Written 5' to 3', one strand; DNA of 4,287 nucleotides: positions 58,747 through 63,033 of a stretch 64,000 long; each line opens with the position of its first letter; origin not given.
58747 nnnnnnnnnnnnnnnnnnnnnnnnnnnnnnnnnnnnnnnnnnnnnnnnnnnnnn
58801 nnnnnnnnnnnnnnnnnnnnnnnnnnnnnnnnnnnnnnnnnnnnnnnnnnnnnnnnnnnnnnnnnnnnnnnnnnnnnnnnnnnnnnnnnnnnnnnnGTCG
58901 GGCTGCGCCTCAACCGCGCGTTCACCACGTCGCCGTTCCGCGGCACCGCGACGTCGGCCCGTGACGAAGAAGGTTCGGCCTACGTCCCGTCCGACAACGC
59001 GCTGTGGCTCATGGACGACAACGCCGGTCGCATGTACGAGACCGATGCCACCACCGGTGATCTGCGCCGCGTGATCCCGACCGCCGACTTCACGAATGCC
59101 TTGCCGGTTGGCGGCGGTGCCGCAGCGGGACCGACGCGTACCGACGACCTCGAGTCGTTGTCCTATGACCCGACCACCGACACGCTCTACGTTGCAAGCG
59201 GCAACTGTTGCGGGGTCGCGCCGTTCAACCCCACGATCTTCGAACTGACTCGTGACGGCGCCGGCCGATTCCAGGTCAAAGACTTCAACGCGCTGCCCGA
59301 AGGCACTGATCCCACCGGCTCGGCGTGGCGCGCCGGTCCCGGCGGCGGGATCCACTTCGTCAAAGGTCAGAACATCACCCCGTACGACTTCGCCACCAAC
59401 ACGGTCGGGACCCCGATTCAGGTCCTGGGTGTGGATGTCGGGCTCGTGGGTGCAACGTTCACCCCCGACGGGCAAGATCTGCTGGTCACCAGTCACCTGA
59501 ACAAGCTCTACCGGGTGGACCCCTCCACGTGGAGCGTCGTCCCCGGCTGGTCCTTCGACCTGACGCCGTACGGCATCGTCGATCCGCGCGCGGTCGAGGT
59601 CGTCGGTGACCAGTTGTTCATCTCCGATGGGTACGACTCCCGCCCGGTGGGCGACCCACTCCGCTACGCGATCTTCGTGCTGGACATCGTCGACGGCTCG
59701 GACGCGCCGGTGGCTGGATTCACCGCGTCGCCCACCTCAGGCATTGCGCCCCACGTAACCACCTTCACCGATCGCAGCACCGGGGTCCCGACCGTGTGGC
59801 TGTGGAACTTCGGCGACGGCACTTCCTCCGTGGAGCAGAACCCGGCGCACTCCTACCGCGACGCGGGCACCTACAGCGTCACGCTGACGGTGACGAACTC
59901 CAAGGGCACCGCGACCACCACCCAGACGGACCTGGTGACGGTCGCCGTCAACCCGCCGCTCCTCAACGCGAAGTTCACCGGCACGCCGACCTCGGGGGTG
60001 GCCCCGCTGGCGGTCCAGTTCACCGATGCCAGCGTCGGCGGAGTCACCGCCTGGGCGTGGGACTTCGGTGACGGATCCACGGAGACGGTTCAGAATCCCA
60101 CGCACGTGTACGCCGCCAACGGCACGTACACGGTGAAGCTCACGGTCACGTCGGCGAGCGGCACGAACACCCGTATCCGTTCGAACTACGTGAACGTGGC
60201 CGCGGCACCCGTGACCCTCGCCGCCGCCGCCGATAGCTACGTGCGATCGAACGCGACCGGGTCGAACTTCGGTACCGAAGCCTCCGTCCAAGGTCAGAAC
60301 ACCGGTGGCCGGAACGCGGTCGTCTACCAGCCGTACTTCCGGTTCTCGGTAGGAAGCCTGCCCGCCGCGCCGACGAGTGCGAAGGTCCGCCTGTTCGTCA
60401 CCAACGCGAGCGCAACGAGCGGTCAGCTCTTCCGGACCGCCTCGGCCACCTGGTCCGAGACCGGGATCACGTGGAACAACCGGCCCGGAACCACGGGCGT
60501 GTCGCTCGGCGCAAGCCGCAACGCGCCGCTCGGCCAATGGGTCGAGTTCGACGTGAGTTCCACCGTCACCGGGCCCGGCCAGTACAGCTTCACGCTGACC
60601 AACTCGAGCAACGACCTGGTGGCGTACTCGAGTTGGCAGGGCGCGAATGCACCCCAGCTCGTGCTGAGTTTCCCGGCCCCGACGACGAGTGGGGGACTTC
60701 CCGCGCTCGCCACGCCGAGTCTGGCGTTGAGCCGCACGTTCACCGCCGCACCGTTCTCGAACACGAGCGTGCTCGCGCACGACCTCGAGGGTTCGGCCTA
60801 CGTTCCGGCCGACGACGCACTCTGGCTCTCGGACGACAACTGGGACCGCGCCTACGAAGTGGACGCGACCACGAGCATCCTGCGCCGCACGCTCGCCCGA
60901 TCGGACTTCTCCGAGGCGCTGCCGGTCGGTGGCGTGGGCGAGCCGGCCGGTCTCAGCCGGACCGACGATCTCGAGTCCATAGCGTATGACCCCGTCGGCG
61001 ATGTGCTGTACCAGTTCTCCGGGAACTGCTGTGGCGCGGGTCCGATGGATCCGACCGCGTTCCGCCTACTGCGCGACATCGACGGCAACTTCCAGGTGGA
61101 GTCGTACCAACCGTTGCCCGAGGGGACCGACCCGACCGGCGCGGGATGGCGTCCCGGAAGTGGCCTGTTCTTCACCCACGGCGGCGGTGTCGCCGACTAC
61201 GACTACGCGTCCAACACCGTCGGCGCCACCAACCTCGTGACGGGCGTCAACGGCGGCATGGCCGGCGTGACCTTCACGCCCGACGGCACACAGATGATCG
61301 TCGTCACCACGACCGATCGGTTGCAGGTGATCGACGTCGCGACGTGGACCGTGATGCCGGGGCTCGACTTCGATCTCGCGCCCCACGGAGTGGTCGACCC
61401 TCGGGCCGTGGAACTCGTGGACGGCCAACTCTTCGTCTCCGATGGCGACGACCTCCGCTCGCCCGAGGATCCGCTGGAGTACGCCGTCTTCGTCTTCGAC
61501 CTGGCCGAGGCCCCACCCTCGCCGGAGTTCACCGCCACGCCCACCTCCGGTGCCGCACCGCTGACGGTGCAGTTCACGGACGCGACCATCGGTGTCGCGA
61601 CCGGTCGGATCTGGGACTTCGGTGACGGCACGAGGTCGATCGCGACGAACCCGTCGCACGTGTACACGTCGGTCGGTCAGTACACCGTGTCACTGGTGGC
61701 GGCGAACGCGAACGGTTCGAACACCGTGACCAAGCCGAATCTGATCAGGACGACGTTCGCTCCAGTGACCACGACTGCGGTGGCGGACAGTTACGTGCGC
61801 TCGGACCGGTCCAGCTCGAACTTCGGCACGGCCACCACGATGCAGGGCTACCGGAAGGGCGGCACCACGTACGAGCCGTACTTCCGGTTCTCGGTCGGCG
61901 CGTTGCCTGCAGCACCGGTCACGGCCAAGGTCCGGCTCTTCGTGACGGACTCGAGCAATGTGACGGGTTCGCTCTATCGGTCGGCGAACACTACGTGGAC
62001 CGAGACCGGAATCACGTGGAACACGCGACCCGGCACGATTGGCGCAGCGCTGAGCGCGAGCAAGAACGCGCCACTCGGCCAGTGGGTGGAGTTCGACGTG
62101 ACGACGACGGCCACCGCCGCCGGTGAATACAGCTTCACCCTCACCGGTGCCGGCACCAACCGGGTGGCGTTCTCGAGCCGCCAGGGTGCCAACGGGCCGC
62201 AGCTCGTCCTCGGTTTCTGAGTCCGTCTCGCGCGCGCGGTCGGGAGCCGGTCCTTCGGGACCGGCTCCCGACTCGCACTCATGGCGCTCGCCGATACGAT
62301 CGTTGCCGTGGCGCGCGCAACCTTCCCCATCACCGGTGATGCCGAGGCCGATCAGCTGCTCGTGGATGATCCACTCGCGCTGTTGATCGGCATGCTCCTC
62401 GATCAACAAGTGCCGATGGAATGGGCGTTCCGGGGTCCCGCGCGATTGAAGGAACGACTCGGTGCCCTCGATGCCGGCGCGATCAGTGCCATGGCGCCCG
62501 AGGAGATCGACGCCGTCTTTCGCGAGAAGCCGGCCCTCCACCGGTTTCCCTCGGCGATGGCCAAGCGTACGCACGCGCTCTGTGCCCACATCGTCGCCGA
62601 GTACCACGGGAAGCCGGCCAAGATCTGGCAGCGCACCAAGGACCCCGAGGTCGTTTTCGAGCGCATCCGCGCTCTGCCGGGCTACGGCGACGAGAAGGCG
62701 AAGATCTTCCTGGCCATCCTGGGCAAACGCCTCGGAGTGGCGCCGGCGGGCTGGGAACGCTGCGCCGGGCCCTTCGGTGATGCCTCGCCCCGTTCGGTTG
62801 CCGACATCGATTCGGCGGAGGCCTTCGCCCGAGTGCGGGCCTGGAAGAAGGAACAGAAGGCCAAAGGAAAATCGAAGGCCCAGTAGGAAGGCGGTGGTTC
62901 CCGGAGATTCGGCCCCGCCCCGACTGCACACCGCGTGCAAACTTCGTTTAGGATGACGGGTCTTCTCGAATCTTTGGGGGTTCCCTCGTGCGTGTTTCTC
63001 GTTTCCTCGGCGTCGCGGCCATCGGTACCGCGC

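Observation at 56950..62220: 1756-aa secreted protein made of three diverged tandem copies of a [beta-rich module + PKD + DNRLRE-like] unit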

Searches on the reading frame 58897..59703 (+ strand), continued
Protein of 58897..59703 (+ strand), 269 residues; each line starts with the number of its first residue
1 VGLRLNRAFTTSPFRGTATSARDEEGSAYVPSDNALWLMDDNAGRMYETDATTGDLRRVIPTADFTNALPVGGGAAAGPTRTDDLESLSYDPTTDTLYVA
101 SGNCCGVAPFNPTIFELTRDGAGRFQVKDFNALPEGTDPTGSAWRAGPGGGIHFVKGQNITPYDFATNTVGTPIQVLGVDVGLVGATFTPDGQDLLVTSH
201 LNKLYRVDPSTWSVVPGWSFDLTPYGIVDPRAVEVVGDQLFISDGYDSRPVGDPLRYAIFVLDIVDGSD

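Call 87: fold_search(model_id=the predicted structure, library=viral)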
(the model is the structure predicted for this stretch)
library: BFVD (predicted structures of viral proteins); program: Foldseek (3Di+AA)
matches with E <= 10: 782; with E <= 0.001: 190
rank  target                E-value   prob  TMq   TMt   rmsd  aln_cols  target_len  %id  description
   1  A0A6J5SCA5            2.4e-08  1.00  0.68  0.21   4.0       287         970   14  Baseplate wedge subunit [uncultured Caudovirales phage]
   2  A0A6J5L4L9            3.7e-08  1.00  0.47  0.18   6.4       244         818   12  Uncharacterized protein [uncultured Caudovirales phage]
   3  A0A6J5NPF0            6.0e-08  1.00  0.69  0.41   3.7       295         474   13  Uncharacterized protein [uncultured Caudovirales phage]
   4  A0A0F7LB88            7.4e-08  1.00  0.69  0.35   3.8       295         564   13  Uncharacterized protein [uncultured marine virus]
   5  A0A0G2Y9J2            7.8e-08  1.00  0.37  0.23  10.0       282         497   10  BTB/POZ domain-containing protein [Acanthamoeba polyphaga mimivirus Kroon]
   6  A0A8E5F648            2.1e-07  1.00  0.66  0.16   3.8       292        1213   11  (no name in the UniProt tables at hand)
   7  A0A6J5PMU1            2.1e-07  1.00  0.41  0.28   7.8       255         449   17  WD40/YVTN repeat-like-containing domain containing protein [uncultured Caudovirales phage]
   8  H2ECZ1                2.3e-07  1.00  0.36  0.25   9.1       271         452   13  Putative BTB_POZ domain and WD-repeat protein [Moumouvirus sp. 'Monve']
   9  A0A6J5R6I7            3.5e-07  1.00  0.48  0.18   6.8       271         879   13  Lactonase, 7-bladed beta propeller [uncultured Caudovirales phage]
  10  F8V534                4.4e-07  1.00  0.23  0.18  14.2       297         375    9  Uncharacterized protein R154 [Acanthamoeba polyphaga mimivirus]
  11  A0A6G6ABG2            6.7e-07  1.00  0.36  0.31   8.1       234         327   14  WD40 domain-containing protein [Borely moumouvirus]
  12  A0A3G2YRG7            7.5e-07  1.00  0.68  0.47   3.7       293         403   10  Uncharacterized protein [Lentibacter phage vB_LenP_ICBM2]
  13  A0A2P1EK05            7.5e-07  1.00  0.33  0.16   7.9       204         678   11  (no name in the UniProt tables at hand)
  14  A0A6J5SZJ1            9.8e-07  1.00  0.47  0.40   6.5       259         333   12  COG3391 Uncharacterized conserved protein [uncultured Caudovirales phage]
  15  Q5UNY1                1.3e-06  1.00  0.37  0.22   7.0       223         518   11  Putative BTB/POZ domain and WD-repeat protein R731 [Acanthamoeba polyphaga mimivirus]
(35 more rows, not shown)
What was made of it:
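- Closest known: Uncharacterised phage tail or baseplate proteins with a propeller domain. Same: These are the best structural matches found anywhere (TMq 0.66-0.69, rmsd 3.7-4.0 A; call 87), which suggests the same number of blades.
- The best overall matches are phage baseplate or tail-type proteins at TM 0.66-0.69 (call 87).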

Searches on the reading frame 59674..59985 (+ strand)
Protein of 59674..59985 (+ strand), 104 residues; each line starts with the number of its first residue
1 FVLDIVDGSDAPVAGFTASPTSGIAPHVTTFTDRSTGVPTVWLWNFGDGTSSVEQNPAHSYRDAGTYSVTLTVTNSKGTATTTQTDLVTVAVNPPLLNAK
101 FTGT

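Call 65: search_protein_families(library=pfam, proteins=[window:59674-59985:+], max_evalue=0.001)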
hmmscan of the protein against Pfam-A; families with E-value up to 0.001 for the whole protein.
window:59674-59985:+ (104 aa): 2 families
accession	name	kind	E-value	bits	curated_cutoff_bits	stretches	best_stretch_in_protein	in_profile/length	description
PF18911.6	PKD_4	-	9.6e-20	70.9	27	1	11-90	3-85/85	PKD domain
PF00801.26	PKD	-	1.8e-14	54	23.5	1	17-83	5-75/80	PKD domain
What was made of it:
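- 59704..59943 (+): PKD domain 2a. Pfam PF18911, E 1e-19 (call 65).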

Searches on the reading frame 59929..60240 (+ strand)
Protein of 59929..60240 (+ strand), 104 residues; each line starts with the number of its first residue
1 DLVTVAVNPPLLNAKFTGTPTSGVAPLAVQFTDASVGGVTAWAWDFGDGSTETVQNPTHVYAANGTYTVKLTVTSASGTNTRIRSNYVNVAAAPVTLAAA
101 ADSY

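Call 65: search_protein_families(library=pfam, proteins=[window:59929-60240:+], max_evalue=0.001)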
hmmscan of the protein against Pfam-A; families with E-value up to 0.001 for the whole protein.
window:59929-60240:+ (104 aa): 2 families
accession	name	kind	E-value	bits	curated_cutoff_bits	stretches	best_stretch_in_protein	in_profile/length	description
PF18911.6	PKD_4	-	2e-21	76.3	27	1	10-89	4-84/85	PKD domain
PF00801.26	PKD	-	1.7e-13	50.8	23.5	1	14-82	2-74/80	PKD domain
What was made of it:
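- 59956..60195 (+): PKD domain 2b. Pfam PF18911, E 2e-21 (call 65).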

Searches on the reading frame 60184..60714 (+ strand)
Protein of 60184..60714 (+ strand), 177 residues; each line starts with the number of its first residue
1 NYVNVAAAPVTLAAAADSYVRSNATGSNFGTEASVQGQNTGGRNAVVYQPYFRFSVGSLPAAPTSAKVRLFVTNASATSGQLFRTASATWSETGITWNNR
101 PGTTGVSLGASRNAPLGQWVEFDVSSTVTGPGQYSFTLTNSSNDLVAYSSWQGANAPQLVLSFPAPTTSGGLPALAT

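Call 65: search_protein_families(library=pfam, proteins=[window:60184-60714:+], max_evalue=0.001)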
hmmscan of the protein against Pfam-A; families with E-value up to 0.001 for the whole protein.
window:60184-60714:+ (177 aa): 1 family
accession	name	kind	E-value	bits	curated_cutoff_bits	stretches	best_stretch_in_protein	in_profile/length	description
PF24517.2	CBM96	-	3.5e-31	108.7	26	1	9-162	2-163/164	Carbohydrate-binding module family 96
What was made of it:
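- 60208..60669 (+): CBM96 / DNRLRE domain 2. Pfam PF24517, E 4e-31 (call 65).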

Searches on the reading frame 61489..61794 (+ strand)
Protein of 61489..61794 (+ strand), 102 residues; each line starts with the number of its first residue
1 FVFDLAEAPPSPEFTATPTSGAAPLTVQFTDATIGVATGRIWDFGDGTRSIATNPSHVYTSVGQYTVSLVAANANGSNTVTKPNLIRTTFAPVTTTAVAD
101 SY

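Call 65: search_protein_families(library=pfam, proteins=[window:61489-61794:+], max_evalue=0.001)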
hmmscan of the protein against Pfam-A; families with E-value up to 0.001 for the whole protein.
window:61489-61794:+ (102 aa): 2 families
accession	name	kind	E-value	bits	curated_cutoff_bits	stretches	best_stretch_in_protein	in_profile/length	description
PF00801.26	PKD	-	2.4e-14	53.5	23.5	1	14-81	4-75/80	PKD domain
PF18911.6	PKD_4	-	2.8e-14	53.4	27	1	10-82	4-79/85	PKD domain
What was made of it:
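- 61516..61734 (+): PKD domain 3, the only one in unit 3. Pfam PF00801 and PF18911, E about 2e-14 (call 65).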

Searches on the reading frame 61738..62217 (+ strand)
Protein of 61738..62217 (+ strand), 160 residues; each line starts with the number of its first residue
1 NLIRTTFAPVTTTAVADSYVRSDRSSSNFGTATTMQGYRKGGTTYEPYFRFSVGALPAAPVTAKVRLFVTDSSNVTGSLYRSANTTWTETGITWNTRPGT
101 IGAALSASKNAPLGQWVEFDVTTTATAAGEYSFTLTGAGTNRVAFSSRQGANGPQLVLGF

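Call 65: search_protein_families(library=pfam, proteins=[window:61738-62217:+], max_evalue=0.001)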
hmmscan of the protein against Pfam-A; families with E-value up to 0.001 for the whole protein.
window:61738-62217:+ (160 aa): 1 family
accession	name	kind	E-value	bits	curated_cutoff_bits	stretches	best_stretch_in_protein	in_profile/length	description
PF24517.2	CBM96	-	1.2e-30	107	26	1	10-158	3-162/164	Carbohydrate-binding module family 96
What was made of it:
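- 61765..62211 (+): CBM96 / DNRLRE domain 3. The protein ends here with no anchor motif. Pfam PF24517, E 1e-30 (call 65).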

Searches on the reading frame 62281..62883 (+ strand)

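Call 17: search_protein_families(library=pfam, proteins=[window:62281-62883:+], max_evalue=0.001)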
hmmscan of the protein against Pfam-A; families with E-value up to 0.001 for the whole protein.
window:62281-62883:+ (201 aa): 1 family
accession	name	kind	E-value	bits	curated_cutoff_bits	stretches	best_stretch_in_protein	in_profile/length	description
PF00730.31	HhH-GPD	-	6.2e-09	36.6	26.2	1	36-194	1-95/108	HhH-GPD superfamily base excision DNA repair protein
